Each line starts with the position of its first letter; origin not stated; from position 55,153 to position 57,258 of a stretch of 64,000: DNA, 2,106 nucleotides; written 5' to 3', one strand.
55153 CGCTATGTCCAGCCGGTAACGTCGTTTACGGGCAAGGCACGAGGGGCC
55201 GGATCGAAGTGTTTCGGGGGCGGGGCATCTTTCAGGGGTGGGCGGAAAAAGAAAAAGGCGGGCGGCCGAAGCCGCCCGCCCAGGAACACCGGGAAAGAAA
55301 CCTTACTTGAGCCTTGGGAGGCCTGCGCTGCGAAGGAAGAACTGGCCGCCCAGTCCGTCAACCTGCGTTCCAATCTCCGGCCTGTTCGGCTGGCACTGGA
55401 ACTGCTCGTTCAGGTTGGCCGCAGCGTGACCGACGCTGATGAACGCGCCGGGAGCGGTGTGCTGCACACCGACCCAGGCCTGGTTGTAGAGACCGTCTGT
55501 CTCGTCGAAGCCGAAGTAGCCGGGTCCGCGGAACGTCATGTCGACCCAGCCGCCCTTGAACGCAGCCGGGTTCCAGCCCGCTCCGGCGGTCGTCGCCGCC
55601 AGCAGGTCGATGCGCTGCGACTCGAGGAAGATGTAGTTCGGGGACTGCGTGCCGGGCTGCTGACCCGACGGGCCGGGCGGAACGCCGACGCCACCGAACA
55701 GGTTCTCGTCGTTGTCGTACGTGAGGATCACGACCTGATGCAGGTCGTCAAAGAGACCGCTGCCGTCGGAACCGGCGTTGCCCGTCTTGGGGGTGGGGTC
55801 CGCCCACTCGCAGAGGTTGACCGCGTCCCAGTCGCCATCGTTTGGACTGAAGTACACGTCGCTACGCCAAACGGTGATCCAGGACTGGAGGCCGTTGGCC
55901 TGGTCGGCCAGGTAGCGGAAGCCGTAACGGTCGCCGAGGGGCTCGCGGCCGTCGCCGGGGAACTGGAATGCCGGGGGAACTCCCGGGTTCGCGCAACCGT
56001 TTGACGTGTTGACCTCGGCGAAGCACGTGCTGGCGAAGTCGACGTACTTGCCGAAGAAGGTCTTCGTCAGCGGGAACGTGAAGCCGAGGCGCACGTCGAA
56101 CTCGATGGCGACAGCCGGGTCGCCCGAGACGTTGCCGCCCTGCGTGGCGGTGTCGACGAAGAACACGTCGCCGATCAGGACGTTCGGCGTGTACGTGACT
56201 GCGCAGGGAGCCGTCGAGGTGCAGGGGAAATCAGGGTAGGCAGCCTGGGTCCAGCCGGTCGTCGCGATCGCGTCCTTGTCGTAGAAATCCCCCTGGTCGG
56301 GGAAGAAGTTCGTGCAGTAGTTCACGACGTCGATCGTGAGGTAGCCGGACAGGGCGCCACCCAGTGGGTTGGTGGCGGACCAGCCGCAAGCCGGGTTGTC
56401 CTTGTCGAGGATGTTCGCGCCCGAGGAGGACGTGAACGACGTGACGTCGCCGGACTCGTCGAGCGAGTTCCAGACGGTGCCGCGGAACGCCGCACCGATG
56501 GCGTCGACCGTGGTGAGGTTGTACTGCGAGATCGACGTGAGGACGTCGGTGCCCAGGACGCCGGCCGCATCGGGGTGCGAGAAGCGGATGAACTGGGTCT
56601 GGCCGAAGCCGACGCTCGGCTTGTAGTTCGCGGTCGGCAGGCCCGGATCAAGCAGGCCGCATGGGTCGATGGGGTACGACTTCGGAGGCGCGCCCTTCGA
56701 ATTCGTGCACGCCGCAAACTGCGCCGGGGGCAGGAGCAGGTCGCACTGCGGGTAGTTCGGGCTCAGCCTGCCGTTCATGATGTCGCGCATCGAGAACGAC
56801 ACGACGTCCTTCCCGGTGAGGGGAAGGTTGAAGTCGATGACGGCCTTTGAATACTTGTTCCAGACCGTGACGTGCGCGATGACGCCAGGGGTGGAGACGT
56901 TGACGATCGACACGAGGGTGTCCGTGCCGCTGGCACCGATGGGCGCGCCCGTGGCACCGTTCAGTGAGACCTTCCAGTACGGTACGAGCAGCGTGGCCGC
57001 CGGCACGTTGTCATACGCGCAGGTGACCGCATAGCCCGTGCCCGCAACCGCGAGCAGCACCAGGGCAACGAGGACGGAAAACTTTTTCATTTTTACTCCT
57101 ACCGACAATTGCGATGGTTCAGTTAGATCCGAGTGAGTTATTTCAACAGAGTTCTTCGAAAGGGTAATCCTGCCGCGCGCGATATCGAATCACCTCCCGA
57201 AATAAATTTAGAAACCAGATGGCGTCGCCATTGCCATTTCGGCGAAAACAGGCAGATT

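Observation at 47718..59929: wzm and wzt glycan-exporter genes are split by ~9 kb that encodes three large exported proteins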

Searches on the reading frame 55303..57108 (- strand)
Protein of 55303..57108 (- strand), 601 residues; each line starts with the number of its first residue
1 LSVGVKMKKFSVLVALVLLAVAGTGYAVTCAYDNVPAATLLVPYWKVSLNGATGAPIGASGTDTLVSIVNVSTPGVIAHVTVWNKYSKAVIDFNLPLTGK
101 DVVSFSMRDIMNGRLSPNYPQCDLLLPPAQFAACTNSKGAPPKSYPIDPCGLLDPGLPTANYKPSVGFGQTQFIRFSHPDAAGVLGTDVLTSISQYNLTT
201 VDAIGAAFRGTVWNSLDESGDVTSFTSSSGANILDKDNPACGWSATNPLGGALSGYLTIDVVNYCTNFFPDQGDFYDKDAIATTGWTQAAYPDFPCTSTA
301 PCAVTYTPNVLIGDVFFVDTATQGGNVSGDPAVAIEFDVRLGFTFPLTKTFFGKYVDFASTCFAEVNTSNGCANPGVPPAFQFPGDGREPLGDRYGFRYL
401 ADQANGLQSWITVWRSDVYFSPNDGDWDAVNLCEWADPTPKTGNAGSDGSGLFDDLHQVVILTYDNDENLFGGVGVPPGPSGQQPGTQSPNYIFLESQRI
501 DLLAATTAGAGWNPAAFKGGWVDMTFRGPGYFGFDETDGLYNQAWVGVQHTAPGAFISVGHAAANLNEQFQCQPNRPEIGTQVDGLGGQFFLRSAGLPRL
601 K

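Call 4: search_protein_families(library=pfam, proteins=[window:55303-57108:-], max_evalue=0.01)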
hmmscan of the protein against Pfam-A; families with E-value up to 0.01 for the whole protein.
window:55303-57108:- (601 aa): 0 families

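Call 27: find_homologous_proteins(query=window:55303-57090:-, max_evalue=0.001)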
Query window:55303-57090:- (595 aa): 323 proteins with E <= 0.001 among 8000 candidates; the best 120 are listed.
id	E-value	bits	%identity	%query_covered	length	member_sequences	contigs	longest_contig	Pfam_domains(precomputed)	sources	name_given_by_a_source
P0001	0.0e+0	1391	100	100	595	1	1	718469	-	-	-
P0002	0.0e+0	1181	89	97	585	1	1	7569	-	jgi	jgi:hypothetical protein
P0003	0.0e+0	1155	85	99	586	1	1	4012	-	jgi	jgi:hypothetical protein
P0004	0.0e+0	1102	86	94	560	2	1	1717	-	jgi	jgi:hypothetical protein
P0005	0.0e+0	1019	79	97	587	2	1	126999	-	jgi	jgi:hypothetical protein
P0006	7.8e-296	1001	78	97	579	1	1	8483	-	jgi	jgi:hypothetical protein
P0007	2.2e-293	993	77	97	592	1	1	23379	-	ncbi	ncbi:MAG: hypothetical protein ACHQM4_03010, partial [Thermoanaerobaculia bacterium]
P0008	9.2e-291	984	77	96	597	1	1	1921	-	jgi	jgi:hypothetical protein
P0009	4.0e-282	956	75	97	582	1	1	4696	-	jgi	jgi:hypothetical protein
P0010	8.7e-282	955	75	97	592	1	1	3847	-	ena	-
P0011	3.5e-281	952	76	97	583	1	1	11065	-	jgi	jgi:hypothetical protein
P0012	2.5e-272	923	74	97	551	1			-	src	-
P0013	3.1e-269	913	74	93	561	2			-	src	-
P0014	9.9e-268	908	73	97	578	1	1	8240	-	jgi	jgi:hypothetical protein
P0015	1.0e-265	901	71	97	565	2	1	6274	-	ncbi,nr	ncbi:MAG: hypothetical protein NEA02_04650 [Thermoanaerobaculia bacterium]|nr:hypothetical protein [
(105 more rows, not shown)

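Call 39: predict_structure(alignment_id=A1)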
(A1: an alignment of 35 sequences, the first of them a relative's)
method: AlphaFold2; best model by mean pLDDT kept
length: 595 residues; sequences in the alignment: 35
mean_pLDDT: 58.9   pTM: 0.69
mean pLDDT of the five models: 58.9, 58.3, 56.7, 52.6, 52.0
residues with pLDDT >= 90: 1; 70-90: 177; 50-70: 227; < 50: 190
segments of 3 or more residues with pLDDT < 50: 1-4, 10-31, 132-140, 276-281, 301-339, 353-386, 441-444, 466-481, 547-595
pLDDT, mean of each block of 10 residues (from residue 1): 50 37 31 70 84 85 69 82 81 73 84 56 66 47 62 63 61 56 56 63 83 77 72 77 81 74 72 51 58 60 44 39 37 41 57 45 37 31 46 77 75 62 66 57 55 70 47 39 64 74 72 73 62 64 55 29 28 33 29 31
secondary structure, 60 per line:
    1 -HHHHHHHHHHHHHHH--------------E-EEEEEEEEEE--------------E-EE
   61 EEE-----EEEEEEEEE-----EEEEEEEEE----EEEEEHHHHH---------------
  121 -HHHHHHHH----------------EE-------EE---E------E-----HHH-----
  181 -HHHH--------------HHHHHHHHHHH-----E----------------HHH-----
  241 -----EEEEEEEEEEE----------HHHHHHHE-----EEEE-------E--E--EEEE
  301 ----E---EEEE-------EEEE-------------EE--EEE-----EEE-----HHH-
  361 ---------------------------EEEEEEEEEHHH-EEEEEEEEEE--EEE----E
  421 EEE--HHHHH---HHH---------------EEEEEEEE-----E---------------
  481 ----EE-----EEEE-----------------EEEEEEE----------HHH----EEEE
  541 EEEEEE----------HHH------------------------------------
elements in order: H2-16 E33-42 E59-63 E69-77 E83-91 E96-100 H101-105 H122-129 H182-185 H200-210 E246-256 H267-273 E280-283 E297-300 E309-312 E320-323 E341-343 E349-351 E388-396 E401-410 E413-415 E420-423 H426-430 E452-459 E492-495 E513-519 E537-546

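Call 42: fold_search(model_id=the predicted structure, library=pdb)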
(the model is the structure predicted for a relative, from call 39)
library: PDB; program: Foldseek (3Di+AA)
matches with E <= 10: 285; with E <= 0.001: 0
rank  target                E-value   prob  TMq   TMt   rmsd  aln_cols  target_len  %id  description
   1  3osv_C                1.8e-01  0.35  0.08  0.32   9.2        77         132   14  The crytsal structure of FLGD from P. Aeruginosa (released 2011-05-04)
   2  3osv_A                2.7e-01  0.21  0.08  0.29   8.1        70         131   18  The crytsal structure of FLGD from P. Aeruginosa (released 2011-05-04)
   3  3osv_D                3.4e-01  0.25  0.08  0.33   9.0        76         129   14  The crytsal structure of FLGD from P. Aeruginosa (released 2011-05-04)
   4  3osv_B                4.0e-01  0.20  0.08  0.31   9.1        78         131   18  The crytsal structure of FLGD from P. Aeruginosa (released 2011-05-04)
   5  7bhq_A                4.2e-01  0.18  0.09  0.21  11.0       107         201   18  In situ assembled Salmonella FlgD hook cap complex (released 2021-05-05)
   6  7bhq_B                5.0e-01  0.20  0.09  0.21  10.7       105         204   14  In situ assembled Salmonella FlgD hook cap complex (released 2021-05-05)
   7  7eha_A                5.6e-01  0.20  0.09  0.24   9.8       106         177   14  Crystal structure of the flagellar hook cap from Salmonella enterica serovar Typhimurium (released 2021-11-24)
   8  7bhq_D                5.6e-01  0.18  0.08  0.21  10.2       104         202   12  In situ assembled Salmonella FlgD hook cap complex (released 2021-05-05)
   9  7eh9_A                5.6e-01  0.16  0.09  0.33   8.4        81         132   18  Crystal structure of the flagellar hook cap fragment from Salmonella enterica serovar Typhimurium (released 2021-11-24)
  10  3c12                  6.6e-01  0.16  0.08  0.29   8.3        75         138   16  Crystal Structure of FlgD from Xanthomonas campestris: Insights into the Hook Capping Essential for Flagellar Assembly (released 2008-12-09)
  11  7eh9_B                7.0e-01  0.15  0.08  0.29   6.2        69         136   20  Crystal structure of the flagellar hook cap fragment from Salmonella enterica serovar Typhimurium (released 2021-11-24)
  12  1nc7_D                7.4e-01  0.51  0.10  0.45   3.5        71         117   11  Crystal Structure of Thermotoga maritima 1070 (released 2003-07-01)
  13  5of1_A                7.4e-01  0.04  0.09  0.20  12.5       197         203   10  The structural versatility of TasA in B. subtilis biofilm formation (released 2018-03-21)
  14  7eha_C                8.3e-01  0.15  0.08  0.27   6.2        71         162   20  Crystal structure of the flagellar hook cap from Salmonella enterica serovar Typhimurium (released 2021-11-24)
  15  7xyc_A                8.8e-01  0.08  0.09  0.09  11.0       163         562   13  CryoEM structure of Klebsiella phage Kp7 type II tail fiber gp52 in vitro (released 2023-06-07)
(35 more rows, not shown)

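Call 43: find_related_loci(query=A1, collection=genome_contigs, flank=10000)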
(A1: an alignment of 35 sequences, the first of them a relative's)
Query A1 (595 aa) in genome_contigs; peptide patterns used: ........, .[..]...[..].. (x = any residue, [..] = any of these).
93 stretches matched a pattern; 45 encode a relative of the query (tblastn E <= 1e-3); 45 distinct loci.
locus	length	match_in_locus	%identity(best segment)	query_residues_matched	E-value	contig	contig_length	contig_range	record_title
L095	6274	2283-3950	71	1-578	0e+0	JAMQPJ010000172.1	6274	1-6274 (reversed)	MAG: Thermoanaerobaculia bacterium isolate CH5 k141_2435104, whole genome shotgun sequence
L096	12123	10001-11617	71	1-583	0e+0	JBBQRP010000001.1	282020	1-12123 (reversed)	MAG: Thermoanaerobaculia bacterium isolate Co_metawrap_1695 Cmw_1695_k141_15501250_length_282020_cov_26.9993, whole geno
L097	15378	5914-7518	66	1-580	0e+0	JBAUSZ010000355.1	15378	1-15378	MAG: Thermoanaerobaculia bacterium isolate MFD02237_ilm_asm_bin7 k127_109797, whole genome shotgun sequence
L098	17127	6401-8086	64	1-595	0e+0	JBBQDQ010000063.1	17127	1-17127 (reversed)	MAG: Thermoanaerobaculia bacterium isolate Co_metawrap_1157 Cmw_1157_k141_21376272_length_17127_cov_10.9976, whole genom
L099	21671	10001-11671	63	1-590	0e+0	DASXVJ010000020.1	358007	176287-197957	MAG TPA_asm: Thermoanaerobaculia bacterium isolate SMAG_U4742 k141_176485, whole genome shotgun sequence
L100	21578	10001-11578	67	1-568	0e+0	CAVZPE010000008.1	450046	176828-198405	MAG: uncultured Acidobacteriota bacterium isolate MFD05942.bin.2.82 genome assembly, contig: contig_13308, whole genome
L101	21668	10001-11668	65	1-588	0e+0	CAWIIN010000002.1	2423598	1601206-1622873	MAG: uncultured Acidobacteriota bacterium isolate MFD04944.bin.1.209 genome assembly, contig: contig_24086, whole genome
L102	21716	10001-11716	60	1-592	0e+0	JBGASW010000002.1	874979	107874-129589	MAG: Thermoanaerobaculia bacterium isolate MAG_AAO_H10.96 AAOH10-96_opera_contig_17, whole genome shotgun sequence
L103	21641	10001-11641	64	1-575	0e+0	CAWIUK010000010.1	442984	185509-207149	MAG: uncultured Acidobacteriota bacterium isolate MFD01872.bin.2.157 genome assembly, contig: contig_35472, whole genome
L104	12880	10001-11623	64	1-568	0e+0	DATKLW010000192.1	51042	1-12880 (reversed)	MAG TPA_asm: Thermoanaerobaculia bacterium isolate SMAG_U14695 k141_2489785, whole genome shotgun sequence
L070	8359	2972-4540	59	1-577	0e+0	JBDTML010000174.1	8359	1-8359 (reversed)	MAG: Acidobacteriota bacterium isolate cluster3_bin.125 NODE_41410_length_8359_cov_7.293593, whole genome shotgun sequen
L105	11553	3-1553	59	7-577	0e+0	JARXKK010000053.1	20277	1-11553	MAG: Acidobacteriota bacterium isolate bin03 NODE_766_length_20277_cov_15.000841, whole genome shotgun sequence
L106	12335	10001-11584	61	1-577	0e+0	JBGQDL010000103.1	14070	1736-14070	MAG: Thermoanaerobaculia bacterium isolate OBJ2_061818_110_17 k141_1911394_length_14070_cov_14.1888, whole genome shotgu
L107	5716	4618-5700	82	1-366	0e+0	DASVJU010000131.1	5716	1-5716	MAG TPA_asm: Thermoanaerobaculia bacterium isolate SMAG_U3027 k141_242827, whole genome shotgun sequence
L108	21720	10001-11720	76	1-578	0e+0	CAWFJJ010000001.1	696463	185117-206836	MAG: Thermoanaerobaculia bacterium isolate MFD01872.bin.1.215 genome assembly, contig: contig_101873, whole genome shotg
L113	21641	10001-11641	56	1-575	2e-173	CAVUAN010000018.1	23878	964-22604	MAG: uncultured Acidobacteriota bacterium isolate MFD02134.bin.2.200 genome assembly, contig: contig_52929, whole genome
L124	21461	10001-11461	45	1-566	2e-110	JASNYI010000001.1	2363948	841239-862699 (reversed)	MAG: Thermoanaerobaculia bacterium isolate ACID-3 HKU-EGSB-ACID-3_1, whole genome shotgun sequence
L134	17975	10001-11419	45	1-566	7e-113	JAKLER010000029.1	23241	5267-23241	MAG: Acidobacteria bacterium isolate RA.bin138 RA.bin138_29, whole genome shotgun sequence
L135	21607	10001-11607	52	1-578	1e-121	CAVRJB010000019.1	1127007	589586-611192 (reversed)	MAG: uncultured Acidobacteriota bacterium isolate MFD05942.bin.2.349 genome assembly, contig: contig_9777, whole genome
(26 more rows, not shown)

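Call 48: search_protein_families(library=pfam, proteins=[L124:17688-18731:+, L124:17620-18720:+, L124:17728-20454:-, L124:18838-20490:+, L124:20145-21371:+, L124:20334-21311:-, L124:17294-17659:-, L134:17298-17927:-], max_evalue=0.01)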
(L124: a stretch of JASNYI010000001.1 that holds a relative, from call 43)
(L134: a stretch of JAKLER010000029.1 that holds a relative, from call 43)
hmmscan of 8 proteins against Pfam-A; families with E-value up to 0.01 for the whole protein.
L124:17688-18731:+ (347 aa): 0 families

L124:17620-18720:+ (366 aa): 8 families
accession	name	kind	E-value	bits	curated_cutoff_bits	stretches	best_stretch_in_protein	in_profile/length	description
PF02562.22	PhoH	-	4.8e-95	317.3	27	1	141-344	2-205/205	PhoH-like protein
PF13604.12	AAA_30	-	3.7e-08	33.8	27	1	145-297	3-128/191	AAA domain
PF13245.12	AAA_19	-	1.6e-07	32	25.1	1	148-297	1-129/134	AAA domain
PF01695.23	IstB_IS21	-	2e-05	24.7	24.1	1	141-183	75-117/238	IstB-like ATP binding protein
PF13401.12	AAA_22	-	8.4e-05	23.3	27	1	158-281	5-107/130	AAA domain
PF00270.35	DEAD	-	0.0007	19.8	26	1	148-194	4-51/167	DEAD/DEAH box helicase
PF01057.23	Parvo_NS1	-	0.00096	18.7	20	1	126-182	78-137/271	Parvovirus non-structural protein NS1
PF05707.18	Zot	-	0.0084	16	20.3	0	160-184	2-26/197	Zonular occludens toxin (Zot)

L124:17728-20454:- (908 aa): 0 families

L124:18838-20490:+ (550 aa): 2 families
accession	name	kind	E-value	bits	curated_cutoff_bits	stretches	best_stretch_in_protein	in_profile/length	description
PF03471.22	CorC_HlyC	-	1.7e-20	73.3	27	1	471-544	3-78/81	Transporter associated domain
PF00571.33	CBS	-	6.3e-18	65.3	24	2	334-392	1-56/57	CBS domain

L124:20145-21371:+ (408 aa): 9 families
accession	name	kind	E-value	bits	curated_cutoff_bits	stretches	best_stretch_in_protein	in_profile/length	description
PF01926.29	MMR_HSR1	-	5.9e-27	94.5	21.9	1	121-236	1-113/113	50S ribosome-binding GTPase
PF02421.24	FeoB_N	-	2e-12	47.3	27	1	121-278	2-155/156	Ferrous iron transport protein B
PF00009.33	GTP_EFTU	-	5.3e-11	42.9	26.5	1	121-284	5-187/188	Elongation factor Tu GTP binding domain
PF00350.29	Dynamin_N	-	4.2e-10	40.3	27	1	122-157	1-36/168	Dynamin family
PF07650.23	KH_2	-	1.3e-08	34.9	22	1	319-394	1-76/78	KH domain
PF03193.22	RsgA_GTPase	-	1.5e-07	31.8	30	1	120-179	107-170/174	RsgA GTPase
PF02492.25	cobW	-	1.1e-06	28.8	20.7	1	163-251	79-167/180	CobW/HypB/UreG, nucleotide-binding domain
PF04548.22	AIG1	-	4.8e-05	23.2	27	1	122-223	3-107/212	AIG1 family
PF10662.15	PduV-EutP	-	7.5e-05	23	21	1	123-277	5-139/143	Ethanolamine utilisation - propanediol utilisation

L124:20334-21311:- (325 aa): 0 families

L124:17294-17659:- (121 aa): 0 families

L134:17298-17927:- (209 aa): 1 family
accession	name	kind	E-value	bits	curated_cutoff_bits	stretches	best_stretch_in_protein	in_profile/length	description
PF01564.23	Spermine_synth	-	4.6e-07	30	22.9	1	15-124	45-156/186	Spermine/spermidine synthase domain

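Call 50: search_protein_families(library=ncbifam, proteins=[window:55303-57090:-], max_evalue=0.01)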
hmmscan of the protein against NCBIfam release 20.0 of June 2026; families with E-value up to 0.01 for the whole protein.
window:55303-57090:- (595 aa): 0 families
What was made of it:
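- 55303..57090 (-): 595-aa secreted protein of an unannotated family (the 'Cys-rich' protein), apparently monocistronic. No NCBIfam match (call 50).
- Checked: 55303-57090: 595-aa secreted protein with no Pfam or NCBIfam match (calls 4, 50).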

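Call 60: find_encoding_contigs(protein=P0001, flank=10000, max_places=2)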
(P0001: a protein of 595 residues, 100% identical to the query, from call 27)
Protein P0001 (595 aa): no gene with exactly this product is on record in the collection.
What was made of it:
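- Tried and rejected: Source contig. find_encoding_contigs has no record for the window's own 595-aa protein (call 60).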
